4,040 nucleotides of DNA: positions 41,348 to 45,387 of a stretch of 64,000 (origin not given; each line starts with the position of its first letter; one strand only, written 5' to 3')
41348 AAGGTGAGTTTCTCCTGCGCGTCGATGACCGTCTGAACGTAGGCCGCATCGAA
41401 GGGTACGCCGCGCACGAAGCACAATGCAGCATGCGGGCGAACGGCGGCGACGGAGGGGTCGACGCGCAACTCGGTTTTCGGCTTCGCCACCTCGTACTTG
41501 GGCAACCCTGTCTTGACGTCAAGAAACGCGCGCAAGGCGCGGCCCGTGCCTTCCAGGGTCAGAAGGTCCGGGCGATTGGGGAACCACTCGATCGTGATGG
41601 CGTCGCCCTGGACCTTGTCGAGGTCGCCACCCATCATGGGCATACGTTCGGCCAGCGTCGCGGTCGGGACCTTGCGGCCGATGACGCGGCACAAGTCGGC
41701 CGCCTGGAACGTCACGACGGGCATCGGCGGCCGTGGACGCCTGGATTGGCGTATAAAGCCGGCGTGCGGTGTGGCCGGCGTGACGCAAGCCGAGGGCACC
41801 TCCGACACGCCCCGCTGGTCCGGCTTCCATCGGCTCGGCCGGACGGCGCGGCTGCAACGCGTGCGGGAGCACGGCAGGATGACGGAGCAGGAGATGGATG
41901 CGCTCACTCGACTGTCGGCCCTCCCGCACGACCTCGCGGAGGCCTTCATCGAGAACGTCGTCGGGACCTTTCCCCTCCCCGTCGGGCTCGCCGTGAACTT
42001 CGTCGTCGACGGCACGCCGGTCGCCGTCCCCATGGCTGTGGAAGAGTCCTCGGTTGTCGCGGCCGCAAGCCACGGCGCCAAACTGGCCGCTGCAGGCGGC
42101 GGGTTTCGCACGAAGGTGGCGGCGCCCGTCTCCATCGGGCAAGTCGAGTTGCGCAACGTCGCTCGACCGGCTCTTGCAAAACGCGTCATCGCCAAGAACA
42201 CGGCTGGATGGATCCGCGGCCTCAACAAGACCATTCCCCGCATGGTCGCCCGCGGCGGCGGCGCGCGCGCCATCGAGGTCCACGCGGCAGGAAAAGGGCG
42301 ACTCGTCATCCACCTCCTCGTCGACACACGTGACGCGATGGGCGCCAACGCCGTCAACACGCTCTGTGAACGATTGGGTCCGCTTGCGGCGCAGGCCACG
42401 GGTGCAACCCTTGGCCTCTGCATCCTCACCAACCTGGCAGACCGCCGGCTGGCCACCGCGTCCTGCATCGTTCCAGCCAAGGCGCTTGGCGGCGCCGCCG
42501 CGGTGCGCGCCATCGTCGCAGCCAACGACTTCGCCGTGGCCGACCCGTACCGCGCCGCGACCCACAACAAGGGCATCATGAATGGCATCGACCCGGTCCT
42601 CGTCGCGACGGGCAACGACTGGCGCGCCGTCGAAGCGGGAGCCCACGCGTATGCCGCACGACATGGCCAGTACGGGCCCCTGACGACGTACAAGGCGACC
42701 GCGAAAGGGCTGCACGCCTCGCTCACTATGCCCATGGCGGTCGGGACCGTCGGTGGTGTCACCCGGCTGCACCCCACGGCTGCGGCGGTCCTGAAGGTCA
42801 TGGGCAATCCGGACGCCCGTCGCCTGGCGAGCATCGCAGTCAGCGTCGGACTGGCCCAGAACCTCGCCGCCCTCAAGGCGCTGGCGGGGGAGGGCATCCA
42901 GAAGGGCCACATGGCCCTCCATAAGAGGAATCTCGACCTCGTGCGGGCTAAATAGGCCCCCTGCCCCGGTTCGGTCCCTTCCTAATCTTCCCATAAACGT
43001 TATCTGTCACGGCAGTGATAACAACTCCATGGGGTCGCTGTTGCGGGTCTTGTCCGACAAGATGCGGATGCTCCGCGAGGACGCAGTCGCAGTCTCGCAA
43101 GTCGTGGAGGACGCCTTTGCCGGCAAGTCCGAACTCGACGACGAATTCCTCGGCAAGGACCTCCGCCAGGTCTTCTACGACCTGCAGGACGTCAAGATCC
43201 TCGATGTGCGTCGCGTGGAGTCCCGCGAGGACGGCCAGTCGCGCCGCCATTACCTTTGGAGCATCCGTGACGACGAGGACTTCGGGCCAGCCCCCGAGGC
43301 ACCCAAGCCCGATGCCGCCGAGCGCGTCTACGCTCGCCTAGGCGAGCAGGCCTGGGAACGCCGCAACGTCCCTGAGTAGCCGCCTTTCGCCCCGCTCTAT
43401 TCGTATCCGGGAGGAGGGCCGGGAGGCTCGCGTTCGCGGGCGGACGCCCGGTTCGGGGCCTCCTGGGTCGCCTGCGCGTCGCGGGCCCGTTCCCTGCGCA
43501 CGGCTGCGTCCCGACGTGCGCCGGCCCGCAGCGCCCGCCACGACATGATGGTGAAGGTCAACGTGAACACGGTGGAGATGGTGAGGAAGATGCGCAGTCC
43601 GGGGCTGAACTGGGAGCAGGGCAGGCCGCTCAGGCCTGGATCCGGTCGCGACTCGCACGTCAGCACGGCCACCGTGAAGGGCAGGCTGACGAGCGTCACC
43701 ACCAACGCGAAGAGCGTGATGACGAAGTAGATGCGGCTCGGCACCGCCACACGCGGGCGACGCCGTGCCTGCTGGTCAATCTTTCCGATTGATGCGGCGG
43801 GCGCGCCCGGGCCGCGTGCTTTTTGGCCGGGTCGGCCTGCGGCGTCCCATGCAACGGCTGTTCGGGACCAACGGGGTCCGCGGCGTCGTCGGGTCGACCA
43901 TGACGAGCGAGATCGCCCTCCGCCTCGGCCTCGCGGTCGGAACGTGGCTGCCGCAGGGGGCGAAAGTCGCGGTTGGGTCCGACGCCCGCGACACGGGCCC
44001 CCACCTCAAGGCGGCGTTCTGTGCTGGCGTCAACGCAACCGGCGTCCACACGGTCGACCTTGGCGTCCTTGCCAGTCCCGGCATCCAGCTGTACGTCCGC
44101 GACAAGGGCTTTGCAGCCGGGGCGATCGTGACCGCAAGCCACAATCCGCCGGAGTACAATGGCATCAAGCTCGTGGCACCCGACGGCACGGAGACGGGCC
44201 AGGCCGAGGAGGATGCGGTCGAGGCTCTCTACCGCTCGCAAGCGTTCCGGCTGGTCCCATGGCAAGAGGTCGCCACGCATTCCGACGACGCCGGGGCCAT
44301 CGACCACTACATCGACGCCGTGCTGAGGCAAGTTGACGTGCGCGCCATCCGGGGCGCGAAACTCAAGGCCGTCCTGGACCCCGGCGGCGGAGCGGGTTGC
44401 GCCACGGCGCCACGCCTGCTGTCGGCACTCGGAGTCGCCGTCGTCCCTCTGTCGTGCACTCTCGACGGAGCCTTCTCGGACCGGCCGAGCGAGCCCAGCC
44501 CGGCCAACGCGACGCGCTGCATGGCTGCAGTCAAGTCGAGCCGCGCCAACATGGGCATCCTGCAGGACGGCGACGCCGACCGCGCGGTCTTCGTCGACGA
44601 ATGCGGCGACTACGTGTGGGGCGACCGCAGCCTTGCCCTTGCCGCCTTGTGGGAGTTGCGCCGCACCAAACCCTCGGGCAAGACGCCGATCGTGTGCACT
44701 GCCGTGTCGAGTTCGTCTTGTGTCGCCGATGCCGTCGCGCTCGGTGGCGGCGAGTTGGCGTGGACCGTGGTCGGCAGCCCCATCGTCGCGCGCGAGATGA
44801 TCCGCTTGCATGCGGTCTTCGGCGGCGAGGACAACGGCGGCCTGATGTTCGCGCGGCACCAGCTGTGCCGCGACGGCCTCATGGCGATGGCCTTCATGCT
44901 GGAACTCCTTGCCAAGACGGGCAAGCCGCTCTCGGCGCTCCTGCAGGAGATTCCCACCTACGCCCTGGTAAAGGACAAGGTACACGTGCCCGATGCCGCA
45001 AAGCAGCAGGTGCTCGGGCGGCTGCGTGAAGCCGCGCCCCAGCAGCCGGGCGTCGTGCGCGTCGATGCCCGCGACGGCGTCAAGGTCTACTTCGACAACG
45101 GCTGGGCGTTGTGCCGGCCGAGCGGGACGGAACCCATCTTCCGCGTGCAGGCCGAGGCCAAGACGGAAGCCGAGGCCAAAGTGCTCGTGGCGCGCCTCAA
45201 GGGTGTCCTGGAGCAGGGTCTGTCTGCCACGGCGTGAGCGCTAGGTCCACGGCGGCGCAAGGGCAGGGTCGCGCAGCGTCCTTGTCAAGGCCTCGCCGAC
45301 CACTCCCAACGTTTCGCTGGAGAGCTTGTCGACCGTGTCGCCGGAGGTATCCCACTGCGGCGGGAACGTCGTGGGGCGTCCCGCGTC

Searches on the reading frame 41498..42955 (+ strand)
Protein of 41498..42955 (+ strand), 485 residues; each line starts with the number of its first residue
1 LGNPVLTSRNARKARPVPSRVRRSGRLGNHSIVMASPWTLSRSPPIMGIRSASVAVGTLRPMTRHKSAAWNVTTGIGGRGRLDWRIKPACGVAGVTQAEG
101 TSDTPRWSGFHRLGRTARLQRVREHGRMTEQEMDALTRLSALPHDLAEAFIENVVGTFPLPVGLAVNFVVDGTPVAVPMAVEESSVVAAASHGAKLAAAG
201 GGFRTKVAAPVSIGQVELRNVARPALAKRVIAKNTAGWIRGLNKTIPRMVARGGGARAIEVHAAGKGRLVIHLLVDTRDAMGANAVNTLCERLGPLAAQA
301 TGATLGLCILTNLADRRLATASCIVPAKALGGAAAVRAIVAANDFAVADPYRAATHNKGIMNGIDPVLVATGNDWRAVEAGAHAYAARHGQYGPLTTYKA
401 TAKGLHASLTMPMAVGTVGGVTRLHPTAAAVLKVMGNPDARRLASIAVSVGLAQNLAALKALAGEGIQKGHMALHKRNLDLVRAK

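Call 69: search_protein_families(library=pfam, proteins=[window:41498-42955:+], max_evalue=0.00001)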
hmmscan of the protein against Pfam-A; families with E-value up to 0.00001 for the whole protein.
window:41498-42955:+ (485 aa): 1 family
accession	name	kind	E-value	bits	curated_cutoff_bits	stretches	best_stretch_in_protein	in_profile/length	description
PF00368.23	HMG-CoA_red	-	3.8e-98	329.3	27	1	117-475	4-367/368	Hydroxymethylglutaryl-coenzyme A reductase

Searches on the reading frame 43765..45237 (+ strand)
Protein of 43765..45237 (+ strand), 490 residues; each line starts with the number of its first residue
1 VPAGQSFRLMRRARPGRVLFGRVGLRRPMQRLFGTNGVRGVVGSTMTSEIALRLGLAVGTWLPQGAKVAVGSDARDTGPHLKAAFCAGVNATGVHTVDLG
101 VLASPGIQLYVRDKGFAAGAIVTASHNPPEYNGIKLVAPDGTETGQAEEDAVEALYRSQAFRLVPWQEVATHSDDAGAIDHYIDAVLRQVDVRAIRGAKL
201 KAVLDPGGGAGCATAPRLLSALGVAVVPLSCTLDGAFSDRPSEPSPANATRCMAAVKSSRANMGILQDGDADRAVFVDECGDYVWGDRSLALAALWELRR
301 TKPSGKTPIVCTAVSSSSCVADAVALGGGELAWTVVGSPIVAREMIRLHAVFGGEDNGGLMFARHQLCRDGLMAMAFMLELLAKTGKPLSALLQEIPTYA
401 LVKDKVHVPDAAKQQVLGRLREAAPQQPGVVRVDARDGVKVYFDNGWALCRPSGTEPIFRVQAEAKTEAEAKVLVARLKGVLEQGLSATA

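Call 69: search_protein_families(library=pfam, proteins=[window:43765-45237:+], max_evalue=0.00001)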
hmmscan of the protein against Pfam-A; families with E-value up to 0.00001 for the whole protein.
window:43765-45237:+ (490 aa): 4 families
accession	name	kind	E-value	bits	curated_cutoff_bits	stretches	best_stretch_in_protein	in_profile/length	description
PF02878.22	PGM_PMM_I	-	2.6e-37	128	22.5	1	31-161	2-136/138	Phosphoglucomutase/phosphomannomutase, alpha/beta/alpha domain I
PF02880.22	PGM_PMM_III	-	1.3e-23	83.7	20.7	1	285-397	1-113/115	Phosphoglucomutase/phosphomannomutase, alpha/beta/alpha domain III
PF02879.22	PGM_PMM_II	-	3.7e-23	82.5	29.3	1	181-281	2-103/103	Phosphoglucomutase/phosphomannomutase, alpha/beta/alpha domain II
PF00408.26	PGM_PMM_IV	-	4.2e-10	40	23.1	1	406-478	4-65/68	Phosphoglucomutase/phosphomannomutase, C-terminal domain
